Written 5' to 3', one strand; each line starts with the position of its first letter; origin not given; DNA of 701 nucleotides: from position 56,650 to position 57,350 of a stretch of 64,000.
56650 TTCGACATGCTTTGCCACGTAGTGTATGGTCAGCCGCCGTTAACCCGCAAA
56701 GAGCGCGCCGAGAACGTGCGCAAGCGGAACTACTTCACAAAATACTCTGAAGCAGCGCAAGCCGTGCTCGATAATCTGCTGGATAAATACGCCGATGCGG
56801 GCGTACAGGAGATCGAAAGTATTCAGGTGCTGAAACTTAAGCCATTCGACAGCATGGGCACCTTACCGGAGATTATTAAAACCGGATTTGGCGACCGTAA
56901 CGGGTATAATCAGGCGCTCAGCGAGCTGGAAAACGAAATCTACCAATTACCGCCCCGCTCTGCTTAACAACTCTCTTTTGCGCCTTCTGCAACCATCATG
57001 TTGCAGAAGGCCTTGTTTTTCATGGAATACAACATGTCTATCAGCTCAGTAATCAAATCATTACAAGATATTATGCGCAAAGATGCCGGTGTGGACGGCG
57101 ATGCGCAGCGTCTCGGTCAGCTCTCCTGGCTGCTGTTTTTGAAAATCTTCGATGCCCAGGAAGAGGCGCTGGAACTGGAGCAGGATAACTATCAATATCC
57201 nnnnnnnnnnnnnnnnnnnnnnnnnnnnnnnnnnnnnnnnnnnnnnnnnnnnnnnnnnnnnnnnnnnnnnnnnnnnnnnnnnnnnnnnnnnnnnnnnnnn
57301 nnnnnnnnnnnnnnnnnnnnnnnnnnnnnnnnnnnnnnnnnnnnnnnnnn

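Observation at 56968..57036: Terminator-like hairpin fills the whole hsdR-hsdM spacer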

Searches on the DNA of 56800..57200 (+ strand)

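Call 6: search_dna_similar(query=window:56800-57200:+, collection=ecoli_genomes, mode=near, max_rows=30)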
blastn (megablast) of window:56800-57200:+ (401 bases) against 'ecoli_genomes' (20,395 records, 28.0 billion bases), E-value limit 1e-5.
Records with a match: 946; places in all: 946; records where one place covers at least 80% of the query: 940.
Genomes with a match: 946 of 5426; with a place that covers at least 80% of the query: 940. Places per genome that has any: lowest 1, median 1, highest 1. On chromosomes: 945 places; on plasmids: 1.
Best place of each record, by identity: >=99% 670; 95-99% 274; 90-95% 2.
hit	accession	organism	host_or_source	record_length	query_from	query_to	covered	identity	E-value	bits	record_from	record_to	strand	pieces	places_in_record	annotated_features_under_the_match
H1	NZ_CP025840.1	Escherichia coli strain 214-4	Homo sapiens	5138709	1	401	100%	100.0%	0e+0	741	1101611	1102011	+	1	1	hsdR: EcoAI/FtnUII family type I restriction enzme subunit R | type I restriction-modification system subunit M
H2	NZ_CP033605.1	Escherichia coli O157:H7 strain TR01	Cattle carcass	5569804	1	401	100%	100.0%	0e+0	741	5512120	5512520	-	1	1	hsdR: EcoAI/FtnUII family type I restriction enzme subunit R | type I restriction-modification system subunit M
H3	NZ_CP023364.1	Escherichia coli strain 144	canine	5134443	1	401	100%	100.0%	0e+0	741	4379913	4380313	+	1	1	hsdR: EcoAI/FtnUII family type I restriction enzme subunit R | type I restriction-modification system subunit M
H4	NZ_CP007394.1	Escherichia coli strain ST2747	-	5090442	1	401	100%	100.0%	0e+0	741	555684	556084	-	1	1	hsdR: EcoAI/FtnUII family type I restriction enzme subunit R | type I restriction-modification system subunit M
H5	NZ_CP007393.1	Escherichia coli strain ST2747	-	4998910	1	401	100%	100.0%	0e+0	741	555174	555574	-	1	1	hsdR: EcoAI/FtnUII family type I restriction enzme subunit R | type I restriction-modification system subunit M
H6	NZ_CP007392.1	Escherichia coli strain ST2747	-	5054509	1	401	100%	100.0%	0e+0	741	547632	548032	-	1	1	hsdR: EcoAI/FtnUII family type I restriction enzme subunit R | type I restriction-modification system subunit M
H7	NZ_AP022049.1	Escherichia coli strain WP4-S17-ESBL-08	-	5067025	1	401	100%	100.0%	0e+0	741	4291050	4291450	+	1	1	hsdR: EcoAI/FtnUII family type I restriction enzme subunit R | type I restriction-modification system subunit M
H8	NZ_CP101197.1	Escherichia coli strain EC21Z-151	Homo sapiens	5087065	1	401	100%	100.0%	0e+0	741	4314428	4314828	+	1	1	hsdR: EcoAI/FtnUII family type I restriction enzme subunit R | type I restriction-modification system subunit M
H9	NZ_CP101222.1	Escherichia coli strain EC21Z-144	Homo sapiens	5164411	1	401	100%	100.0%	0e+0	741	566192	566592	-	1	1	hsdR: EcoAI/FtnUII family type I restriction enzme subunit R | type I restriction-modification system subunit M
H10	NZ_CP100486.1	Escherichia coli strain LH85-a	Gallus gallus domesticus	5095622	1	401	100%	100.0%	0e+0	741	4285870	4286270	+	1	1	hsdR: EcoAI/FtnUII family type I restriction enzme subunit R | type I restriction-modification system subunit M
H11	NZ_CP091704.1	Escherichia coli strain KGu016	river water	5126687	1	401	100%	100.0%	0e+0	741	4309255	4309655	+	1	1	hsdR: EcoAI/FtnUII family type I restriction enzme subunit R | type I restriction-modification system subunit M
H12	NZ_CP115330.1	Escherichia coli strain CUVET16-394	cat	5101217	1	401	100%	100.0%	0e+0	741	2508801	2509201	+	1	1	hsdR: EcoAI/FtnUII family type I restriction enzme subunit R | type I restriction-modification system subunit M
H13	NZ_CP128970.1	Escherichia coli strain TUM1886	missing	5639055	1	401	100%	100.0%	0e+0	741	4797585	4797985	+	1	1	hsdR: EcoAI/FtnUII family type I restriction enzme subunit R | type I restriction-modification system subunit M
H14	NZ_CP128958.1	Escherichia coli strain TUM2330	missing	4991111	1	401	100%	100.0%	0e+0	741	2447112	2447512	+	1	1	hsdR: EcoAI/FtnUII family type I restriction enzme subunit R | type I restriction-modification system subunit M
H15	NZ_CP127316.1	Escherichia coli strain Ch1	Gallus gallus domesticus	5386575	1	401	100%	100.0%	0e+0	741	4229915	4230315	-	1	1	hsdR: EcoAI/FtnUII family type I restriction enzme subunit R | type I restriction-modification system subunit M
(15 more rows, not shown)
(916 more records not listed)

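Call 7: get_annotated_region(hit=H2, flank=7000)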
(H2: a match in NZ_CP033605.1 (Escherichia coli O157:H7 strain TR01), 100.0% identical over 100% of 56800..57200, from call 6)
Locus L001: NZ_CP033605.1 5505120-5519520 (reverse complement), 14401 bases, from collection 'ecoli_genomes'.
description: Escherichia coli O157:H7 strain TR01 chromosome, complete genome
organism: Escherichia coli O157:H7 strain TR01 (NCBI taxid 83334)
replicon: chromosome; assembly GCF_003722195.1
host: -; source: Cattle carcass; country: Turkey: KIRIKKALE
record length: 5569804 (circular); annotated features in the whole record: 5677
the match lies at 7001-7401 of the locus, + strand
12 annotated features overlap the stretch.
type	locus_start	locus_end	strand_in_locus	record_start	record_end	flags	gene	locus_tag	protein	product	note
CDS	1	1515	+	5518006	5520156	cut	btsT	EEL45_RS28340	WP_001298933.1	pyruvate/proton symporter BtsT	-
CDS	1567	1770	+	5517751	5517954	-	yjiX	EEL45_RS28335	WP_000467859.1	YbdD/YjiX family protein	-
CDS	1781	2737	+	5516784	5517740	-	yjiA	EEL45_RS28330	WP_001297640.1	GTPase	-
CDS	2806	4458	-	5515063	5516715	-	-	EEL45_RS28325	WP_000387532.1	DUF262 domain-containing protein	-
CDS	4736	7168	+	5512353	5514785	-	hsdR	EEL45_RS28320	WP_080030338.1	EcoAI/FtnUII family type I restriction enzme subunit R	-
CDS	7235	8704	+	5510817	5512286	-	-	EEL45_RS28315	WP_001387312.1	type I restriction-modification system subunit M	-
CDS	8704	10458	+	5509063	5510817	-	-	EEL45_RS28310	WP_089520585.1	restriction endonuclease subunit S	-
CDS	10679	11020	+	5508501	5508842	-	symE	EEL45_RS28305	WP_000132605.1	endoribonuclease SymE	-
CDS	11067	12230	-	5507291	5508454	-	-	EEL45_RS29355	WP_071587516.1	GmrSD restriction endonuclease domain-containing protein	-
CDS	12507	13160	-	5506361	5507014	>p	-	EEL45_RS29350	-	DUF262 domain-containing protein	incomplete; partial in the middle of a contig; missing C-terminus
CDS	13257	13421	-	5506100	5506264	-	yjiS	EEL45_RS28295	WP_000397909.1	DUF1127 domain-containing protein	-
CDS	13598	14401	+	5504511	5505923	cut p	yjiR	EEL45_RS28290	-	PLP-dependent aminotransferase family protein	internal stop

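Call 8: search_dna_similar(query=window:56800-57200:+, collection=ecoli_genomes, mode=near, max_rows=40, rows=spread)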
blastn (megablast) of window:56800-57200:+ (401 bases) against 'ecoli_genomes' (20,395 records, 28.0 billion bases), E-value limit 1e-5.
Records with a match: 946; places in all: 946; records where one place covers at least 80% of the query: 940.
Genomes with a match: 946 of 5426; with a place that covers at least 80% of the query: 940. Places per genome that has any: lowest 1, median 1, highest 1. On chromosomes: 945 places; on plasmids: 1.
Best place of each record, by identity: >=99% 670; 95-99% 274; 90-95% 2.
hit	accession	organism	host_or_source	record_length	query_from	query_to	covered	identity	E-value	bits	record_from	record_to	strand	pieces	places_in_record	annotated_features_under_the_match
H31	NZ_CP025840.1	Escherichia coli strain 214-4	Homo sapiens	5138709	1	401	100%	100.0%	0e+0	741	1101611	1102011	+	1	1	hsdR: EcoAI/FtnUII family type I restriction enzme subunit R | type I restriction-modification system subunit M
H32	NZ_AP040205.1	Escherichia coli strain NR3736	Homo sapiens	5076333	1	401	100%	100.0%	0e+0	741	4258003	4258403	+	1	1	hsdR: EcoAI/FtnUII family type I restriction enzme subunit R | type I restriction-modification system subunit M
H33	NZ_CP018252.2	Escherichia coli strain 9000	Cattle faeces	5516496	1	401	100%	99.8%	0e+0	736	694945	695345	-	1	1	hsdR: EcoAI/FtnUII family type I restriction enzme subunit R | type I restriction-modification system subunit M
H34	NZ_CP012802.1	Escherichia coli O157:H7 strain WS4202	derived from CIP 106327 (Collection de ...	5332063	1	401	100%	99.8%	0e+0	736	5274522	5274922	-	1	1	hsdR: EcoAI/FtnUII family type I restriction enzme subunit R | type I restriction-modification system subunit M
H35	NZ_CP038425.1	Escherichia coli O157:H7 strain 2571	bovine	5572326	1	401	100%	99.8%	0e+0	736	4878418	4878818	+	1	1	hsdR: EcoAI/FtnUII family type I restriction enzme subunit R | type I restriction-modification system subunit M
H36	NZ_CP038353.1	Escherichia coli O157:H7 strain F8797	missing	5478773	1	401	100%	99.8%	0e+0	736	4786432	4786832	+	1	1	hsdR: EcoAI/FtnUII family type I restriction enzme subunit R | type I restriction-modification system subunit M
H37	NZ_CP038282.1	Escherichia coli O157:H7 strain F8492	beef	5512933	1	401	100%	99.8%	0e+0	736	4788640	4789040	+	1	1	hsdR: EcoAI/FtnUII family type I restriction enzme subunit R | type I restriction-modification system subunit M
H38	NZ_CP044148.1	Escherichia coli O157 strain AR-0427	missing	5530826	1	401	100%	99.8%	0e+0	736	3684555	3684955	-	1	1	hsdR: EcoAI/FtnUII family type I restriction enzme subunit R | type I restriction-modification system subunit M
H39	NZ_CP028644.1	Escherichia coli strain 131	cattle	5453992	1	401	100%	99.8%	0e+0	736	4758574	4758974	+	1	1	hsdR: EcoAI/FtnUII family type I restriction enzme subunit R | type I restriction-modification system subunit M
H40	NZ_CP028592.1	Escherichia coli strain 150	cattle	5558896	1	401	100%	99.8%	0e+0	736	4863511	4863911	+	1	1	hsdR: EcoAI/FtnUII family type I restriction enzme subunit R | type I restriction-modification system subunit M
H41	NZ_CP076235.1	Escherichia coli O157:H7 strain 9.1_Anguil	Rectal swab of live bovine cattle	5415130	1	401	100%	99.8%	0e+0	736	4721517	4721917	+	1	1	hsdR: EcoAI/FtnUII family type I restriction enzme subunit R | type I restriction-modification system subunit M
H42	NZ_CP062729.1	Escherichia coli O157:H7 strain Z1811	Bovine Faeces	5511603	1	401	100%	99.8%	0e+0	736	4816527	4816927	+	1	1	hsdR: EcoAI/FtnUII family type I restriction enzme subunit R | type I restriction-modification system subunit M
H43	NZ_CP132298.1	Escherichia coli strain PNUSAE145745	missing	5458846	1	401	100%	99.8%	0e+0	736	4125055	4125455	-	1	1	hsdR: EcoAI/FtnUII family type I restriction enzme subunit R | N-6 DNA methylase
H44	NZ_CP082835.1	Escherichia coli strain 1613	Homo sapiens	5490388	1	401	100%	99.8%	0e+0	736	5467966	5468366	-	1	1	hsdR: EcoAI/FtnUII family type I restriction enzme subunit R | type I restriction-modification system subunit M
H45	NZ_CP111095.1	Escherichia coli strain TW14588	Lactuca sativa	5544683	1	401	100%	99.8%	0e+0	736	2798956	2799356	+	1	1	hsdR: EcoAI/FtnUII family type I restriction enzme subunit R | type I restriction-modification system subunit M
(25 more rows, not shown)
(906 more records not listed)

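Call 39: search_dna_similar(query=window:56960-57040:+, collection=ecoli_genomes, mode=distant, max_rows=40, rows=spread, max_evalue=0.01)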
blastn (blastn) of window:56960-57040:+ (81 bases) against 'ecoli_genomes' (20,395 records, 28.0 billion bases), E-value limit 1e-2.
Records with a match: 940; places in all: 940; records where one place covers at least 80% of the query: 940.
Genomes with a match: 940 of 5426; with a place that covers at least 80% of the query: 940. Places per genome that has any: lowest 1, median 1, highest 1. On chromosomes: 939 places; on plasmids: 1.
Best place of each record, by identity: >=99% 596; 95-99% 342; 80-90% 2.
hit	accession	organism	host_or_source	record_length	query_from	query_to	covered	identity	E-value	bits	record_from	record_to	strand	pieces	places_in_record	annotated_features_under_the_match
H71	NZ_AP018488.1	Escherichia coli O157:H7 strain PV15-279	Homo sapiens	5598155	1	81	100%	100.0%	6e-33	147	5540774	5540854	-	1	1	hsdR: EcoAI/FtnUII family type I restriction enzme subunit R | type I restriction-modification system subunit M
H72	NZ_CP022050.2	Escherichia coli O157 strain FDAARGOS_293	Homo sapiens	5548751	1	81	100%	100.0%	6e-33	147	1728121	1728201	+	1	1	hsdR: EcoAI/FtnUII family type I restriction enzme subunit R | type I restriction-modification system subunit M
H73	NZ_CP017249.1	Escherichia coli strain NADC 5570/86-24/6565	not applicable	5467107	1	81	100%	100.0%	6e-33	147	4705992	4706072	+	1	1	hsdR: EcoAI/FtnUII family type I restriction enzme subunit R | type I restriction-modification system subunit M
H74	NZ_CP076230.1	Escherichia coli O157:H7 strain Rafaela_II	Rectal swab of live bovine cattle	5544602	1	81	100%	100.0%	6e-33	147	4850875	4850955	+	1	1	hsdR: EcoAI/FtnUII family type I restriction enzme subunit R | type I restriction-modification system subunit M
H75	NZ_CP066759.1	Escherichia coli O157:H7 strain ECP19-198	missing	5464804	1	81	100%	100.0%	6e-33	147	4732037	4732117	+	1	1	hsdR: EcoAI/FtnUII family type I restriction enzme subunit R | type I restriction-modification system subunit M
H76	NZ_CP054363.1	Escherichia coli strain SCU-171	Homo sapiens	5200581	1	81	100%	100.0%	6e-33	147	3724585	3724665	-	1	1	hsdR: EcoAI/FtnUII family type I restriction enzme subunit R | type I restriction-modification system subunit M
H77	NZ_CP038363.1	Escherichia coli O157:H7 strain F7349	missing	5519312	1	81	100%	100.0%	6e-33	147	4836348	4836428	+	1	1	hsdR: EcoAI/FtnUII family type I restriction enzme subunit R | type I restriction-modification system subunit M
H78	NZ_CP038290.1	Escherichia coli O157:H7 strain TX 265-1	cattle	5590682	1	81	100%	100.0%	6e-33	147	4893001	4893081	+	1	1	hsdR: EcoAI/FtnUII family type I restriction enzme subunit R | type I restriction-modification system subunit M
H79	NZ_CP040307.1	Escherichia coli strain F1 E4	cattle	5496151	1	81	100%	100.0%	6e-33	147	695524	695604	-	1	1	hsdR: EcoAI/FtnUII family type I restriction enzme subunit R | type I restriction-modification system subunit M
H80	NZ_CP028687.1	Escherichia coli strain 110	cattle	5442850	1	81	100%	100.0%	6e-33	147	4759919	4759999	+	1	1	hsdR: EcoAI/FtnUII family type I restriction enzme subunit R | type I restriction-modification system subunit M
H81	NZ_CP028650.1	Escherichia coli strain 124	cattle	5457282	1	81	100%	100.0%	6e-33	147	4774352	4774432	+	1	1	hsdR: EcoAI/FtnUII family type I restriction enzme subunit R | type I restriction-modification system subunit M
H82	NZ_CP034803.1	Escherichia coli strain 2009C-3554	missing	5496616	1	81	100%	100.0%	6e-33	147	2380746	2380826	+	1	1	hsdR: EcoAI/FtnUII family type I restriction enzme subunit R | type I restriction-modification system subunit M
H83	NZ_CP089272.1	Escherichia coli O157:H7 strain M1300706001A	Homo sapiens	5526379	1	81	100%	100.0%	6e-33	147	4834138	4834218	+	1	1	hsdR: EcoAI/FtnUII family type I restriction enzme subunit R | type I restriction-modification system subunit M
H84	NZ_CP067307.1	Escherichia coli strain ABW_A19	waste water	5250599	1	81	100%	100.0%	6e-33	147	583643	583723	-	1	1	hsdR: EcoAI/FtnUII family type I restriction enzme subunit R | type I restriction-modification system subunit M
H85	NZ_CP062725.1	Escherichia coli O157:H7 strain Z1813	Homo sapiens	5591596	1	81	100%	100.0%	6e-33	147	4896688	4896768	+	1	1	hsdR: EcoAI/FtnUII family type I restriction enzme subunit R | type I restriction-modification system subunit M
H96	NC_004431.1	Escherichia coli CFT073 strain CFT073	-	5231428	1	81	100%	98.8%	3e-31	142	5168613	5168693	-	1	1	hsdR: EcoAI/FtnUII family type I restriction enzme subunit R | type I restriction-modification system subunit M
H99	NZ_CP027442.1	Escherichia coli strain 2013C-3252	Homo sapiens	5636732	1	81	100%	97.5%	3e-30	138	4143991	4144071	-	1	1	hsdR: EcoAI/FtnUII family type I restriction enzme subunit R | N-6 DNA methylase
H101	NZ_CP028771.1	Escherichia coli strain A3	Lesser long-eared bat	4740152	1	81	100%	97.5%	3e-30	138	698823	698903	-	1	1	hsdR: EcoAI/FtnUII family type I restriction enzme subunit R | type I restriction-modification system subunit M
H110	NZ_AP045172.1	Escherichia coli strain JNEC-KY176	Homo sapiens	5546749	1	79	98%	86.4%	3e-17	95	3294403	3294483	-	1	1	hsdR: EcoAI/FtnUII family type I restriction enzme subunit R | N-6 DNA methylase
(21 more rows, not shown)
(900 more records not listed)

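Call 40: get_annotated_region(hit=H96, flank=100)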
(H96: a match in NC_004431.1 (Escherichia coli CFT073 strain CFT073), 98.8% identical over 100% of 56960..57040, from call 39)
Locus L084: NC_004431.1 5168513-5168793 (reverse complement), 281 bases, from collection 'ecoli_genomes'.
description: Escherichia coli CFT073, complete sequence
organism: Escherichia coli CFT073 strain CFT073 (NCBI taxid 199310)
replicon: chromosome; assembly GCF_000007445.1
host: -; source: -; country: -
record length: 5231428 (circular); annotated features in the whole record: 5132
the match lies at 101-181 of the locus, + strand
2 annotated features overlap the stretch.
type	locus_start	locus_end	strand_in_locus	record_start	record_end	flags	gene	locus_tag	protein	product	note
CDS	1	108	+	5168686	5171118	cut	hsdR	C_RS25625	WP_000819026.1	EcoAI/FtnUII family type I restriction enzme subunit R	-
CDS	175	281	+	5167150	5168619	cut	-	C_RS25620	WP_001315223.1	type I restriction-modification system subunit M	-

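Call 41: get_annotated_region(hit=H99, flank=100)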
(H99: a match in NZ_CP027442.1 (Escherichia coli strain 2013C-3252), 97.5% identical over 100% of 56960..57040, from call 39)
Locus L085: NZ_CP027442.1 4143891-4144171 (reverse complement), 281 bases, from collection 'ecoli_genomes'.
description: Escherichia coli strain 2013C-3252 chromosome, complete genome
organism: Escherichia coli strain 2013C-3252 (NCBI taxid 562)
replicon: chromosome; assembly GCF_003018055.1
host: Homo sapiens; source: stool; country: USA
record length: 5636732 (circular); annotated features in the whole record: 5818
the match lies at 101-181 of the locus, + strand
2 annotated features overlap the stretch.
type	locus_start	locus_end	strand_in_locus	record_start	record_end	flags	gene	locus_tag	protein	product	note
CDS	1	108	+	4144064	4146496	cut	hsdR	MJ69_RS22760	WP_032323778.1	EcoAI/FtnUII family type I restriction enzme subunit R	-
CDS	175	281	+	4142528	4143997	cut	-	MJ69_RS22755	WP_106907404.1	N-6 DNA methylase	-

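Call 42: get_annotated_region(hit=H110, flank=100)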
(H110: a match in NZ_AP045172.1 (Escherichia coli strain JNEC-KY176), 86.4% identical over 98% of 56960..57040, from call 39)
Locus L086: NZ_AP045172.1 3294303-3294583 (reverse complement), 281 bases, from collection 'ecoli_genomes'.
description: Escherichia coli strain JNEC-KY176 chromosome, complete genome
organism: Escherichia coli strain JNEC-KY176 (NCBI taxid 562)
replicon: chromosome; assembly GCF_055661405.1
host: Homo sapiens; source: clinical; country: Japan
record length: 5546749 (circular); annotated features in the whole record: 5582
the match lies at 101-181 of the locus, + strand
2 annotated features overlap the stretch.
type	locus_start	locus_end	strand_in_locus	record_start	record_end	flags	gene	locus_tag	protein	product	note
CDS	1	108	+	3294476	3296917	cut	hsdR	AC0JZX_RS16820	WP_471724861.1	EcoAI/FtnUII family type I restriction enzme subunit R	-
CDS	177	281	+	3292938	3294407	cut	-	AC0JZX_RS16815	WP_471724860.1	N-6 DNA methylase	-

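Call 43: get_annotated_region(hit=H101, flank=100)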
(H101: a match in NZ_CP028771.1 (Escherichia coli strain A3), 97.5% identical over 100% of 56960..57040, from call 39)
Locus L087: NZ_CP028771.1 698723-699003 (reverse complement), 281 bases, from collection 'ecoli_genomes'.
description: Escherichia coli strain A3 chromosome, complete genome
organism: Escherichia coli strain A3 (NCBI taxid 562)
replicon: chromosome; assembly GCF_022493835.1
host: Lesser long-eared bat; source: feces; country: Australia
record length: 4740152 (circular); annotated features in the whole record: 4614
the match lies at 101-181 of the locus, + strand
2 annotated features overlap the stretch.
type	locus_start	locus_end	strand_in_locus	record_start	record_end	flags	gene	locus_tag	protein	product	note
CDS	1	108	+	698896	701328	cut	hsdR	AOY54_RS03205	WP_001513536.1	EcoAI/FtnUII family type I restriction enzme subunit R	-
CDS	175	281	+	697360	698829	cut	-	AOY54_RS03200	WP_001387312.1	type I restriction-modification system subunit M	-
